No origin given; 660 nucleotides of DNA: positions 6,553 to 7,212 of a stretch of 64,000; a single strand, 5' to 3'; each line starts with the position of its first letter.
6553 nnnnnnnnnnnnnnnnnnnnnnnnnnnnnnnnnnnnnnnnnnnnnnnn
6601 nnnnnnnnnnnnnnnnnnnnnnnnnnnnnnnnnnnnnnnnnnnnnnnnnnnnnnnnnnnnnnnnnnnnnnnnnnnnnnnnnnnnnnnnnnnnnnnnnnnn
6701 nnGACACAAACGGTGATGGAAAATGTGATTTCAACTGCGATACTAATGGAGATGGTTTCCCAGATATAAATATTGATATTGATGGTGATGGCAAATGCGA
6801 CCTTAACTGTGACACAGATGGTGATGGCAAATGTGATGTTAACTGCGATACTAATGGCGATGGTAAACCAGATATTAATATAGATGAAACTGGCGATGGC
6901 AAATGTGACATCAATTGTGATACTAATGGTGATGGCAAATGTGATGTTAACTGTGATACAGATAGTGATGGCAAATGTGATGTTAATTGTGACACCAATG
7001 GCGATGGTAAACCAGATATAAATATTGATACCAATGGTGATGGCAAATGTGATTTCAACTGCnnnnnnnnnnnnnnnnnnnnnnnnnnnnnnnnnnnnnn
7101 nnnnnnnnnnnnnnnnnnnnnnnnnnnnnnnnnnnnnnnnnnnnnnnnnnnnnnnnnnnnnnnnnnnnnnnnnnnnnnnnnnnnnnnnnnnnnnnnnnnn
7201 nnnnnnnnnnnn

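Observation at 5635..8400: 920-aa protein built from about 45 thrombospondin-type-3-like calcium-binding repeats with paired cysteines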

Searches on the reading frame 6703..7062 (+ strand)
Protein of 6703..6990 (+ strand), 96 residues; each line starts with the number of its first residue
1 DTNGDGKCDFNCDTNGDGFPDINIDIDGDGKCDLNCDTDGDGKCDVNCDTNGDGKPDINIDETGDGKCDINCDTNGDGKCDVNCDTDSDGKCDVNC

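Call 15: search_protein_families(library=pfam, proteins=[window:6703-6990:+], max_evalue=10)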
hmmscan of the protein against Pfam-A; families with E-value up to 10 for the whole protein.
seq(96 aa): 9 families
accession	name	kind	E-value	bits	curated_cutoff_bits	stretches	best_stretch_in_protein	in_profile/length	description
PF22807.2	TrAA12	-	0.00047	19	30.9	2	3-53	384-434/463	TrAA12-like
PF17228.7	SGP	-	0.0018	19.5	26.7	2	40-79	12-49/93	Sulphur globule protein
PF00630.25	Filamin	-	0.003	18.8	26.9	1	46-95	25-79/93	Filamin/ABP280 repeat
PF13517.12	FG-GAP_3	-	0.026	15.6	26.9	1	49-58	1-10/61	FG-GAP-like repeat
PF01839.29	FG-GAP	-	0.029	14.7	22.1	2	12-22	8-18/37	FG-GAP repeat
PF00036.39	EF-hand_1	-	0.77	9.9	25.4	4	1-11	10-20/29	EF hand domain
PF00066.22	Notch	-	1.5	9.7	21.2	2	62-75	13-26/36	LNR domain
PF20615.3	DUF6802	-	1.7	9.1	27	1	23-57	33-66/102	Family of unknown function (DUF6802)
PF13202.12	EF-hand_5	-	7.7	6.6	25.9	1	73-79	9-15/25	EF hand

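Call 50: predict_structure(alignment_id=A2)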
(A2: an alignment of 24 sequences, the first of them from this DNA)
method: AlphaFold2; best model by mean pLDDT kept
length: 120 residues; sequences in the alignment: 24
mean_pLDDT: 47.1   pTM: 0.31
mean pLDDT of the five models: 47.1, 42.8, 41.8, 39.1, 38.9
residues with pLDDT >= 90: 0; 70-90: 0; 50-70: 31; < 50: 89
segments of 3 or more residues with pLDDT < 50: 1-7, 12-14, 18-21, 24-34, 50-58, 66-70, 72-82, 96-110, 112-120
pLDDT, mean of each block of 10 residues (from residue 1): 42 49 47 50 50 47 50 46 50 47 45 43
secondary structure, 60 per line:
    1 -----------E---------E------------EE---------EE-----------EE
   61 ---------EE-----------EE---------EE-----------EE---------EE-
elements in order:

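Call 51: search_solved_structures(query=A2, max_evalue=10, show_alignments=4)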
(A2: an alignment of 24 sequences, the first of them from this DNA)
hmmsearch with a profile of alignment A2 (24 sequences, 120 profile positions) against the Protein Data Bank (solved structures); distinct sequences matched with E-value up to 10: 16.
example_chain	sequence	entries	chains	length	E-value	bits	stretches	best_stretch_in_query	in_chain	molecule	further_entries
2j3s_A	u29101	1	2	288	0.03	17.2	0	11-60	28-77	FILAMIN-A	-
7ouv_A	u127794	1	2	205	0.044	16.7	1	46-90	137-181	Isoform 2 of Filamin-C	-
7ouu_A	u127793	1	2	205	0.056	16.4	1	46-90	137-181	Isoform 2 of Filamin-C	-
4mgx_A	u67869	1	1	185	0.06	16.3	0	26-46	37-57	Filamin-C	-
3v8o_A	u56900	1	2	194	0.07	16.1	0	26-46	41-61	Filamin-C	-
4opw_A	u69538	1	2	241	0.14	15.1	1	5-39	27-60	Uncharacterized protein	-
7p0e_A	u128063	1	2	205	0.19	14.7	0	25-61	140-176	Isoform 2 of Filamin-C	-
6ew1_A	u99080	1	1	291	0.21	14.5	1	9-52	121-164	Filamin-A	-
4m9p_A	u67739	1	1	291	0.4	13.6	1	10-46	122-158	Filamin-A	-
4zcu_A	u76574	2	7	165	0.44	13.5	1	12-115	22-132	Calcium-binding mitochondrial carrier protein SCaMC-1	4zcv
2lvi_A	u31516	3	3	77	0.48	13.3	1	72-119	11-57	Polcalcin Phl p 7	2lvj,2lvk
3nqk_A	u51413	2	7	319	0.49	13.3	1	49-110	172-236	uncharacterized protein | Multidomain protein including DUF1735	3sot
1k9u_A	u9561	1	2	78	0.49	13.3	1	72-119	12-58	Polcalcin Phl p 7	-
9n2z_A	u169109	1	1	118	0.52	13.2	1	25-55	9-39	LM2363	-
4n5x_A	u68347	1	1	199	0.64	13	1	12-113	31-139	Calcium-binding mitochondrial carrier protein SCaMC-1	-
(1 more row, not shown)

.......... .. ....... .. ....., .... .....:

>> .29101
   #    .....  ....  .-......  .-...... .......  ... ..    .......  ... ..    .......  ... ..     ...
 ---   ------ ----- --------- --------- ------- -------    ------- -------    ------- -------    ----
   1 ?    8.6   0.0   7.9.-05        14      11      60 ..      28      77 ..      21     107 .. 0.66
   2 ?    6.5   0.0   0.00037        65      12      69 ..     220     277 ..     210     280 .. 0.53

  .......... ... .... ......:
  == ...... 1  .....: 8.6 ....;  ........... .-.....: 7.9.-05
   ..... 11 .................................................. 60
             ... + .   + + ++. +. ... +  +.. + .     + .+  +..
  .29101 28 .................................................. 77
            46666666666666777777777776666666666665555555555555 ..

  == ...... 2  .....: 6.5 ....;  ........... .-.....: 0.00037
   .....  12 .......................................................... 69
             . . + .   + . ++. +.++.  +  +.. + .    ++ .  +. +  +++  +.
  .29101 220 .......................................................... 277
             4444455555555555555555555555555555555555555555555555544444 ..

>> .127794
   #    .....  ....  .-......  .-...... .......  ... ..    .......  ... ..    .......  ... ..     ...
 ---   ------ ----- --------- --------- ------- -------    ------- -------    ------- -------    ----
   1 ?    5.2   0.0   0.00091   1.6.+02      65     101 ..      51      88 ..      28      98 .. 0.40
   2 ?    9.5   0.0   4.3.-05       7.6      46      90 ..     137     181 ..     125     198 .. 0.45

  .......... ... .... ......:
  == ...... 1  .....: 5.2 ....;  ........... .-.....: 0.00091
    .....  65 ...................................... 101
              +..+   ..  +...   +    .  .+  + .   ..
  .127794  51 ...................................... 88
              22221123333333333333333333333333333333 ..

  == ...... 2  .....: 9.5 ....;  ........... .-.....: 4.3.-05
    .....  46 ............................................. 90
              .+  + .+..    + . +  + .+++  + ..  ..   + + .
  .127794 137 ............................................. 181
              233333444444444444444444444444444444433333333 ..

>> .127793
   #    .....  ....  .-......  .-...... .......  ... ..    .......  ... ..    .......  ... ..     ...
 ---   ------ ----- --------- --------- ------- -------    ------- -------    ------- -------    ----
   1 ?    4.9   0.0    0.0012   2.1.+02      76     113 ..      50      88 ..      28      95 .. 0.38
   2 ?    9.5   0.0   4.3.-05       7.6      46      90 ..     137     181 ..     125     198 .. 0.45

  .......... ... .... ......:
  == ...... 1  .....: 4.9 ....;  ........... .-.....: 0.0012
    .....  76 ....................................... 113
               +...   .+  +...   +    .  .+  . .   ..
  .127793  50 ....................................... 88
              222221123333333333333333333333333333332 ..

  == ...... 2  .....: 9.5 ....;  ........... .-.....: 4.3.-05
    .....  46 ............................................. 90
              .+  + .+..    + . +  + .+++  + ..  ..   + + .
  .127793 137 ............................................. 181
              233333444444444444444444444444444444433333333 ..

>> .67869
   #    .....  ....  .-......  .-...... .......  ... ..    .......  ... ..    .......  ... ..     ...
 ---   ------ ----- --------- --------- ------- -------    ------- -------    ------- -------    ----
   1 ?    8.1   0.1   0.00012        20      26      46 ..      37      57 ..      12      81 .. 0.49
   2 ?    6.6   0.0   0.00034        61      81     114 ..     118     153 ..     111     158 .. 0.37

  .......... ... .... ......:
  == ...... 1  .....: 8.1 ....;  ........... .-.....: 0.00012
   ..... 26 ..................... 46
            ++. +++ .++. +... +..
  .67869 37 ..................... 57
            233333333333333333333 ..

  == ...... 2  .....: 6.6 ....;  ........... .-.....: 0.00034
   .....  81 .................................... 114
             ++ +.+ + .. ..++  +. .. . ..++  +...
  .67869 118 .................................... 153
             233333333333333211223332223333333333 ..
